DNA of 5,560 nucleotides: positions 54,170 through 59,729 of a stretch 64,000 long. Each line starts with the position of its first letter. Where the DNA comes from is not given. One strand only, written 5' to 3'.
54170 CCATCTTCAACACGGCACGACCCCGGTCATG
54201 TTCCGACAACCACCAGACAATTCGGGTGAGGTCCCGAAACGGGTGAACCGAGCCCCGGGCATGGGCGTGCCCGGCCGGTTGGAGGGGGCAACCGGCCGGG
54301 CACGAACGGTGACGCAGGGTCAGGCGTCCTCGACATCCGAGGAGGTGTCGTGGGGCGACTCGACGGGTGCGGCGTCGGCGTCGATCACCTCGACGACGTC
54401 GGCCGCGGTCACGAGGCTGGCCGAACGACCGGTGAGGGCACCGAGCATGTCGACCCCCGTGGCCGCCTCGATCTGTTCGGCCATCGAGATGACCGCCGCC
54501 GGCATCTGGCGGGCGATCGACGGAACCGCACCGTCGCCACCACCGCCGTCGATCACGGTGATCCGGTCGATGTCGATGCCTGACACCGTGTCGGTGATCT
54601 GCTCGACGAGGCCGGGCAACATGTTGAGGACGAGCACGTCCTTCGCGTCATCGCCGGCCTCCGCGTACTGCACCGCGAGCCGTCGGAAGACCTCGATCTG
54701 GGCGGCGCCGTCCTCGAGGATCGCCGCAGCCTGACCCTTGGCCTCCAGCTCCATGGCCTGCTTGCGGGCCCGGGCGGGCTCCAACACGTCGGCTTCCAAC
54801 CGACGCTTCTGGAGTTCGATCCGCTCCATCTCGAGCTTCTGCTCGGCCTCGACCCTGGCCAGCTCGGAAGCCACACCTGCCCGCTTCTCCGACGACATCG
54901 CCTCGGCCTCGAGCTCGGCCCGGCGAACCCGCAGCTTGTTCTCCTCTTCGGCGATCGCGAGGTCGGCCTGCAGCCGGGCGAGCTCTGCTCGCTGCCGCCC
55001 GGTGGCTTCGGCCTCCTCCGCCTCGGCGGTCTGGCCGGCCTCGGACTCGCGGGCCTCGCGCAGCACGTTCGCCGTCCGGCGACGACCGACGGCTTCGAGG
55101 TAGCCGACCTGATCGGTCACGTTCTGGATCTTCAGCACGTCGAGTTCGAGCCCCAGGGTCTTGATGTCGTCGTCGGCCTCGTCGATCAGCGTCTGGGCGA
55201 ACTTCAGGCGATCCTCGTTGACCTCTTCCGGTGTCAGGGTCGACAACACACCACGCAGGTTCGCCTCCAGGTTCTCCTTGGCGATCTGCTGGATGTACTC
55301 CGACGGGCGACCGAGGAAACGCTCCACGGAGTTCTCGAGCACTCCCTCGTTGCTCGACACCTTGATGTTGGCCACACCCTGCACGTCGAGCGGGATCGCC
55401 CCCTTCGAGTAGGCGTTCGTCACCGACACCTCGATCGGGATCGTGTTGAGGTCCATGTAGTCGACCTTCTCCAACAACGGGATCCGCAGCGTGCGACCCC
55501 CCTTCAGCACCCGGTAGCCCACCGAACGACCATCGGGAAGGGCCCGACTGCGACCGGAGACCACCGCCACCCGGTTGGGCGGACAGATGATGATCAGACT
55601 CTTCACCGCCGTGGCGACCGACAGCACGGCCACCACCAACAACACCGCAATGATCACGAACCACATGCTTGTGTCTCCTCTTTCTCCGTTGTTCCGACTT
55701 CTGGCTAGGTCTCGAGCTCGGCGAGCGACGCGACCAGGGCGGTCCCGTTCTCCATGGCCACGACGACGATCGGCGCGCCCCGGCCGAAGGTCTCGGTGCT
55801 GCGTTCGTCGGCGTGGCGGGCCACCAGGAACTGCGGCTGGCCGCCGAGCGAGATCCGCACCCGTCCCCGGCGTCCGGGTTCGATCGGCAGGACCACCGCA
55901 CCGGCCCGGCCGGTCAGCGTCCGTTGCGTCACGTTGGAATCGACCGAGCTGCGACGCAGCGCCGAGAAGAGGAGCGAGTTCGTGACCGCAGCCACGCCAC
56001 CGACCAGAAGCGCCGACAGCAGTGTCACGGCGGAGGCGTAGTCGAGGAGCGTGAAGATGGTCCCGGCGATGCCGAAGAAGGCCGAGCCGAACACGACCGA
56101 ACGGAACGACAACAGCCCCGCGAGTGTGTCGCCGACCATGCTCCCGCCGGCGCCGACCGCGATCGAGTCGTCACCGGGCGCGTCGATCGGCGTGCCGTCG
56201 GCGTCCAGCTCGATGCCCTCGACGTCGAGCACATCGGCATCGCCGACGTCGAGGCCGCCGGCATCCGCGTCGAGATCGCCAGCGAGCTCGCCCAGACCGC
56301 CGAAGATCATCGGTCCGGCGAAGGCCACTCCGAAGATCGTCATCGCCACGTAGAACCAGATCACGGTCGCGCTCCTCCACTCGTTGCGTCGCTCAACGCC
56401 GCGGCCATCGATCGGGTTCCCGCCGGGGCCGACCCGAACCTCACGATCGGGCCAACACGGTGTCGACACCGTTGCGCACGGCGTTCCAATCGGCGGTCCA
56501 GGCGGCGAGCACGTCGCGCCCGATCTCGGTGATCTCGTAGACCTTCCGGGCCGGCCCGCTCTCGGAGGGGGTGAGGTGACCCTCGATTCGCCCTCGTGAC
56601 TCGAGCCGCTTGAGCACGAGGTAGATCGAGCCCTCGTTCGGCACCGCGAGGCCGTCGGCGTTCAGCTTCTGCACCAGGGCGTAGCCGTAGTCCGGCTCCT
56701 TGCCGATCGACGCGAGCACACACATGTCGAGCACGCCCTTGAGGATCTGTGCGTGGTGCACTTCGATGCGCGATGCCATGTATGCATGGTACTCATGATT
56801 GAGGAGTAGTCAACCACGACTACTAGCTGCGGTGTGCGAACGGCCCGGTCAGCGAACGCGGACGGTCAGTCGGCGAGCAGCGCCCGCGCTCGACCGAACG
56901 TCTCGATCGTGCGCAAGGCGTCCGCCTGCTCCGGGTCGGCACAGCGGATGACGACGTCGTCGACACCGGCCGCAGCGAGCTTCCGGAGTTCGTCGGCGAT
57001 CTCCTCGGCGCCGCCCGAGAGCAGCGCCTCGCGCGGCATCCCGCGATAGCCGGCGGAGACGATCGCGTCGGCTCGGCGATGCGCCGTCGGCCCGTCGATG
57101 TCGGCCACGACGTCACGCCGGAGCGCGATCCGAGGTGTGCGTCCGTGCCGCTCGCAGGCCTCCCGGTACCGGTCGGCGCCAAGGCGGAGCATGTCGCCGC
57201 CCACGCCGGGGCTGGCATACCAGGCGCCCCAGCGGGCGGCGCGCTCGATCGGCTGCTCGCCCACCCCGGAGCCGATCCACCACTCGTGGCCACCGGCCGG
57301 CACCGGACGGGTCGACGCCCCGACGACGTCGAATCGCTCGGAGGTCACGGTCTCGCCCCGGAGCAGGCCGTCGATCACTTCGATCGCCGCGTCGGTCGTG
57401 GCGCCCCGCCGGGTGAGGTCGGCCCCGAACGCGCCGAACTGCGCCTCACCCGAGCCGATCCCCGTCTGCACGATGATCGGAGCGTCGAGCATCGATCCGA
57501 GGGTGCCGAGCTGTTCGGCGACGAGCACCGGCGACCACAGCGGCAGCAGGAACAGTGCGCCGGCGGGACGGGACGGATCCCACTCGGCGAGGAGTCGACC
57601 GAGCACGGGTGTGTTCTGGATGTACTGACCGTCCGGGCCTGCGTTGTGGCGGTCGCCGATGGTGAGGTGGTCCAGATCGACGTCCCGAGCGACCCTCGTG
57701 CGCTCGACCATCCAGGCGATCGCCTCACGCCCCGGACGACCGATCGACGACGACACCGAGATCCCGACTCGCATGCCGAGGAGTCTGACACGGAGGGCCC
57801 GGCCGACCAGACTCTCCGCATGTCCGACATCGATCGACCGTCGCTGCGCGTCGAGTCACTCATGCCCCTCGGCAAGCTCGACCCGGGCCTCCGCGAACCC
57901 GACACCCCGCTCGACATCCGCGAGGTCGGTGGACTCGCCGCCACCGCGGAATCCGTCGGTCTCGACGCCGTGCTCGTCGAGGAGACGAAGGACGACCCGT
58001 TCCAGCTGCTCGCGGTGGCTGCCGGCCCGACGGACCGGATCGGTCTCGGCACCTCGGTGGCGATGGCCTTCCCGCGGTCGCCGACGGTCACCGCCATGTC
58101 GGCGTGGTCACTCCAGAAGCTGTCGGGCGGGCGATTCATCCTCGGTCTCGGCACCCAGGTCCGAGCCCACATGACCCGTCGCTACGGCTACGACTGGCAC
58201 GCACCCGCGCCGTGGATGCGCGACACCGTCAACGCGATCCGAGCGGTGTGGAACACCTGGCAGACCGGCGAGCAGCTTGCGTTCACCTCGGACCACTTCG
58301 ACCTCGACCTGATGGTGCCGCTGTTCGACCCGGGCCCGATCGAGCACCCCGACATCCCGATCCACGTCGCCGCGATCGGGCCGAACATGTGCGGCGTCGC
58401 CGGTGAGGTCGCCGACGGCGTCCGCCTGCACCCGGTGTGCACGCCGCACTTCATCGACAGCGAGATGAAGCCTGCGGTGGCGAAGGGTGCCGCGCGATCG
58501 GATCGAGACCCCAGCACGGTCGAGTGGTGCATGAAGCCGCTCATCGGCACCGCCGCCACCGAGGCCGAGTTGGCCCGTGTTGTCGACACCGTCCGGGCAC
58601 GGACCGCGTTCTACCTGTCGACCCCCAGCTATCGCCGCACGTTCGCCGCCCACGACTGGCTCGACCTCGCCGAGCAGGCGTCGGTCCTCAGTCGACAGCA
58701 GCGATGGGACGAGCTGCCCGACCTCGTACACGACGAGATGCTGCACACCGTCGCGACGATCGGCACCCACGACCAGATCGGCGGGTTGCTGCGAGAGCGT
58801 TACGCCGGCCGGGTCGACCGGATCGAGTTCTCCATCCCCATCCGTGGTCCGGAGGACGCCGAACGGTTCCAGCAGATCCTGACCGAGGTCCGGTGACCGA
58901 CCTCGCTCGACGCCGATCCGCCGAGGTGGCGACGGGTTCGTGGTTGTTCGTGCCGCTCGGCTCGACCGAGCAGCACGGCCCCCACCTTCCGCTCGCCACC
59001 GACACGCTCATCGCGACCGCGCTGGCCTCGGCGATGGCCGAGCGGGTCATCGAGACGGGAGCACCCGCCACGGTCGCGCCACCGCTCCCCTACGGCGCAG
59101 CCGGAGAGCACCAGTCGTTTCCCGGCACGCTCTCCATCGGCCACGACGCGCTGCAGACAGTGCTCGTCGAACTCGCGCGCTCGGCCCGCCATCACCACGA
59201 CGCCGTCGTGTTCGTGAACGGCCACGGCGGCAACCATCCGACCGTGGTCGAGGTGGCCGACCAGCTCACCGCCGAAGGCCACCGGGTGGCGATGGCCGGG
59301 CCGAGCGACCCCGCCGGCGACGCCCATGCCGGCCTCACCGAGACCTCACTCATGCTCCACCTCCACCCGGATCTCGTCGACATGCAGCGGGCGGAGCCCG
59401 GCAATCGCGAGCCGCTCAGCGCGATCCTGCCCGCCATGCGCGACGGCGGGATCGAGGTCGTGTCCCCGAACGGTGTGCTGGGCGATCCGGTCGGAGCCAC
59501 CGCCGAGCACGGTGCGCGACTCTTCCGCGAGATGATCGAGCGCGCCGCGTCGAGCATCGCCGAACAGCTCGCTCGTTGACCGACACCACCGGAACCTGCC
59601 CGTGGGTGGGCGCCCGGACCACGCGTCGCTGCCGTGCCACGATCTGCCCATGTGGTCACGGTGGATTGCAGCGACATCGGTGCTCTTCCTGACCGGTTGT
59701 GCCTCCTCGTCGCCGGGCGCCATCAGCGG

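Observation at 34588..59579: Mycofactocin pathway fragmented into three separated loci, with no mftF/mftG in 64 kb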

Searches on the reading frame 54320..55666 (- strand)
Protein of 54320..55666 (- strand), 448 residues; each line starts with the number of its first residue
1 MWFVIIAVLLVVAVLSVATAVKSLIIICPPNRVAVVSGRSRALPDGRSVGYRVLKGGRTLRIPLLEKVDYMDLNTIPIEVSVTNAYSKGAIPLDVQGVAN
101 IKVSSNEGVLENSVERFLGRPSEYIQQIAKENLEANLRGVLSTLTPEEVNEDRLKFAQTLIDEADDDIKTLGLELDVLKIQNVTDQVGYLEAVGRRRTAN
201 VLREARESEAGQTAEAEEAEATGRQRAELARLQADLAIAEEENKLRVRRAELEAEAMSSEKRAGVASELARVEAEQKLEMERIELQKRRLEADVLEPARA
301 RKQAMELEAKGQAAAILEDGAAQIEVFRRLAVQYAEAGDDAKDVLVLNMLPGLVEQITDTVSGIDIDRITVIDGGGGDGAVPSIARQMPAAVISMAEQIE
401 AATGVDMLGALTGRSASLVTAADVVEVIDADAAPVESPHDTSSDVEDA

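Call 9: search_protein_families(library=ncbifam, proteins=[window:54320-55666:-], max_evalue=0.00001)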
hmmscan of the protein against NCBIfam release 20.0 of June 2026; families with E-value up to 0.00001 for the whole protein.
window:54320-55666:- (448 aa): 1 family
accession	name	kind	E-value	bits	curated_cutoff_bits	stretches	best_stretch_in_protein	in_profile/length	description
NF058507.1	FlotScfldFlot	equivalog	9.7e-48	163.4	700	2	30-288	26-290/477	flotillin lipid rafts scaffold protein FloT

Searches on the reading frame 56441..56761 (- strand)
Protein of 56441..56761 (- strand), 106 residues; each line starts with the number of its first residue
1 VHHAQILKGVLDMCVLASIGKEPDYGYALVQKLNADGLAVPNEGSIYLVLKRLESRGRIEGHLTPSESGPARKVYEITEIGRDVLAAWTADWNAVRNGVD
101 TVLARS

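Call 9: search_protein_families(library=ncbifam, proteins=[window:56441-56761:-], max_evalue=0.00001)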
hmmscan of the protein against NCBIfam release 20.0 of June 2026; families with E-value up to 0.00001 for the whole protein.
window:56441-56761:- (106 aa): 4 families
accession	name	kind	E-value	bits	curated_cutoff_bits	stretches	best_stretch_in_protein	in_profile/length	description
TIGR03433.1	padR_acidobact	paralog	1.1e-16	60.8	101.8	1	7-104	1-100/101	PadR family transcriptional regulator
TIGR02719.1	repress_PhaQ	equivalog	5.9e-11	42.8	139.35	1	21-102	35-116/138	poly-beta-hydroxybutyrate-responsive repressor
NF006931.0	PRK09416.1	equivalog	1.2e-06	28.7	112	1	15-89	48-119/135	PadR family transcriptional regulator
NF053635.1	TransRegRv3488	equivalog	3.1e-06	27.3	140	1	5-87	3-83/98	Rv3488 family transcriptional regulator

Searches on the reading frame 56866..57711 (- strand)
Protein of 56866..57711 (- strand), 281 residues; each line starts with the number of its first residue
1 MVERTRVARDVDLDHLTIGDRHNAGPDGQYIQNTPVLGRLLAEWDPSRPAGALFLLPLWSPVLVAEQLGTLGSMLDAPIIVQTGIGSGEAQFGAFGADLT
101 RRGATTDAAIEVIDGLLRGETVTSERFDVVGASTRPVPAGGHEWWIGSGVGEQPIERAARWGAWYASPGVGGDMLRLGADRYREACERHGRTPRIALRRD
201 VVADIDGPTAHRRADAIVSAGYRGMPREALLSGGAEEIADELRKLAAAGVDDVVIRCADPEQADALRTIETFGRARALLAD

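Call 9: search_protein_families(library=ncbifam, proteins=[window:56866-57711:-], max_evalue=0.00001)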
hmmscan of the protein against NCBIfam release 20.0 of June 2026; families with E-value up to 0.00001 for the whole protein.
window:56866-57711:- (281 aa): 3 families
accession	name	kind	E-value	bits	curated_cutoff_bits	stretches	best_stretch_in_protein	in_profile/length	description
TIGR03619.1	F420_Rv2161c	subfamily_domain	1.2e-16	61.1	166.9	1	53-256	66-246/247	TIGR03619 family F420-dependent LLM class oxidoreductase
TIGR03854.1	F420_MSMEG_3544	hypoth_equivalog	7.1e-09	35.4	295.6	1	54-265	64-276/290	TIGR03854 family LLM class F420-dependent oxidoreductase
TIGR03571.1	lucif_BA3436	subfamily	7.1e-06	25.5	303.9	0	54-259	90-284/304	TIGR03571 family LLM class oxidoreductase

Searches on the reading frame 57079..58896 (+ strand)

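Call 6: search_protein_families(library=ncbifam, proteins=[window:57079-58896:+], max_evalue=0.001)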
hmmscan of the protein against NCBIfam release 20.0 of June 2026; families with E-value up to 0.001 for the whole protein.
window:57079-58896:+ (605 aa): 20 families
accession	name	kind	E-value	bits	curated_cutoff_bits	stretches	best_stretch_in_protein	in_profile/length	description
TIGR03617.1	F420_MSMEG_2256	subfamily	5.9e-104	347.4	278.15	1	287-603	1-315/318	TIGR03617 family F420-dependent LLM class oxidoreductase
TIGR04024.1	F420_NP1902A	hypoth_equivalog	5.2e-34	117.5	345.4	1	282-583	16-306/330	TIGR04024 family LLM class F420-dependent oxidoreductase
TIGR03564.1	F420_MSMEG_4879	subfamily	2.5e-31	109.3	234.25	1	287-536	5-242/265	TIGR03564 family F420-dependent LLM class oxidoreductase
TIGR03559.1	F420_Rv3520c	subfamily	3e-29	102.1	335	1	280-568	12-308/325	LLM class F420-dependent oxidoreductase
NF002619.0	PRK02271.1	equivalog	1.1e-26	93.9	276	1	279-599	12-319/329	5,10-methylenetetrahydromethanopterin reductase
TIGR03841.1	F420_Rv3093c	subfamily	2.3e-25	89.6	213.65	1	281-574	10-284/298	LLM class F420-dependent oxidoreductase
TIGR03619.1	F420_Rv2161c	subfamily_domain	4.3e-25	88.7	166.9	1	303-501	42-235/247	TIGR03619 family F420-dependent LLM class oxidoreductase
TIGR03857.1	F420_MSMEG_2249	hypoth_equivalog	7.8e-22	77.9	218.4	1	287-531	20-253/329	TIGR03857 family LLM class F420-dependent oxidoreductase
TIGR03555.1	F420_mer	equivalog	1.7e-21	76.9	348.7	1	286-591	17-310/325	5,10-methylenetetrahydromethanopterin reductase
TIGR03560.1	F420_Rv1855c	subfamily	4.8e-15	56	231.4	1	302-436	47-178/227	TIGR03560 family F420-dependent LLM class oxidoreductase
TIGR03621.1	F420_MSMEG_2516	subfamily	3e-14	52.9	213.15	1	282-451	15-176/295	TIGR03621 family F420-dependent LLM class oxidoreductase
TIGR03571.1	lucif_BA3436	subfamily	2.5e-13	50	303.9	1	306-396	68-159/304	TIGR03571 family LLM class oxidoreductase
TIGR03554.1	F420_G6P_DH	equivalog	1.4e-10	40.7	420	1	282-485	17-227/331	glucose-6-phosphate dehydrogenase (coenzyme-F420)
TIGR04465.1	ArgArg_F420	equivalog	3.8e-10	39.4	470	1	307-482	96-263/364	F420-dependent hydroxymycolic acid dehydrogenase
TIGR03620.1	F420_MSMEG_4141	subfamily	2.3e-09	37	219.8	1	285-381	22-113/280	TIGR03620 family F420-dependent LLM class oxidoreductase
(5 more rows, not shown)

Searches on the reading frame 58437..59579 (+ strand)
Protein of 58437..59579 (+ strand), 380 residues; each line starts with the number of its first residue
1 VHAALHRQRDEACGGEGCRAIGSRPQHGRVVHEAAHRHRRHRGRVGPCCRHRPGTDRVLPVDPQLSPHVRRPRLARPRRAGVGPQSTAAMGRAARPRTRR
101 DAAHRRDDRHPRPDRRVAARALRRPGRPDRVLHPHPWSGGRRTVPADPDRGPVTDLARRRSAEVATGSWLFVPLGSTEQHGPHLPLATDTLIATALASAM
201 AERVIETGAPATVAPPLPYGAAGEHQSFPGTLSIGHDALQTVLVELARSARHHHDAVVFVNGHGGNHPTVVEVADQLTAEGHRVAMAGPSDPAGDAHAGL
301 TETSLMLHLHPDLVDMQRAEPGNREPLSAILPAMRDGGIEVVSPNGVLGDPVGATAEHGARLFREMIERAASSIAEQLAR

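Call 6: search_protein_families(library=ncbifam, proteins=[window:58437-59579:+], max_evalue=0.001)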
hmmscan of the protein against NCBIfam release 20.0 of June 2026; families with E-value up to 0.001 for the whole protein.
window:58437-59579:+ (380 aa): 4 families
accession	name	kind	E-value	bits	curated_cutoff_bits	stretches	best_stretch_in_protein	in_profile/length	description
TIGR03964.1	mycofact_creat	equivalog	9e-82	274.1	172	1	161-376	6-219/228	mycofactocin biosynthesis peptidyl-dipeptidase MftE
TIGR04448.1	creatininase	equivalog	2.3e-35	122.5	235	2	162-280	9-128/246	creatininase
NF041098.2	diketo_inos_hlase_IolN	equivalog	1.4e-12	47.3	245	1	170-267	27-121/307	3-dehydro-scyllo-inosose hydrolase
NF033501.0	ArfB_arch_rifla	equivalog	1e-05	25.5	180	1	174-304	22-143/219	2-amino-5-formylamino-6-ribosylaminopyrimidin-4(3H)-one 5'-monophosphate deformylase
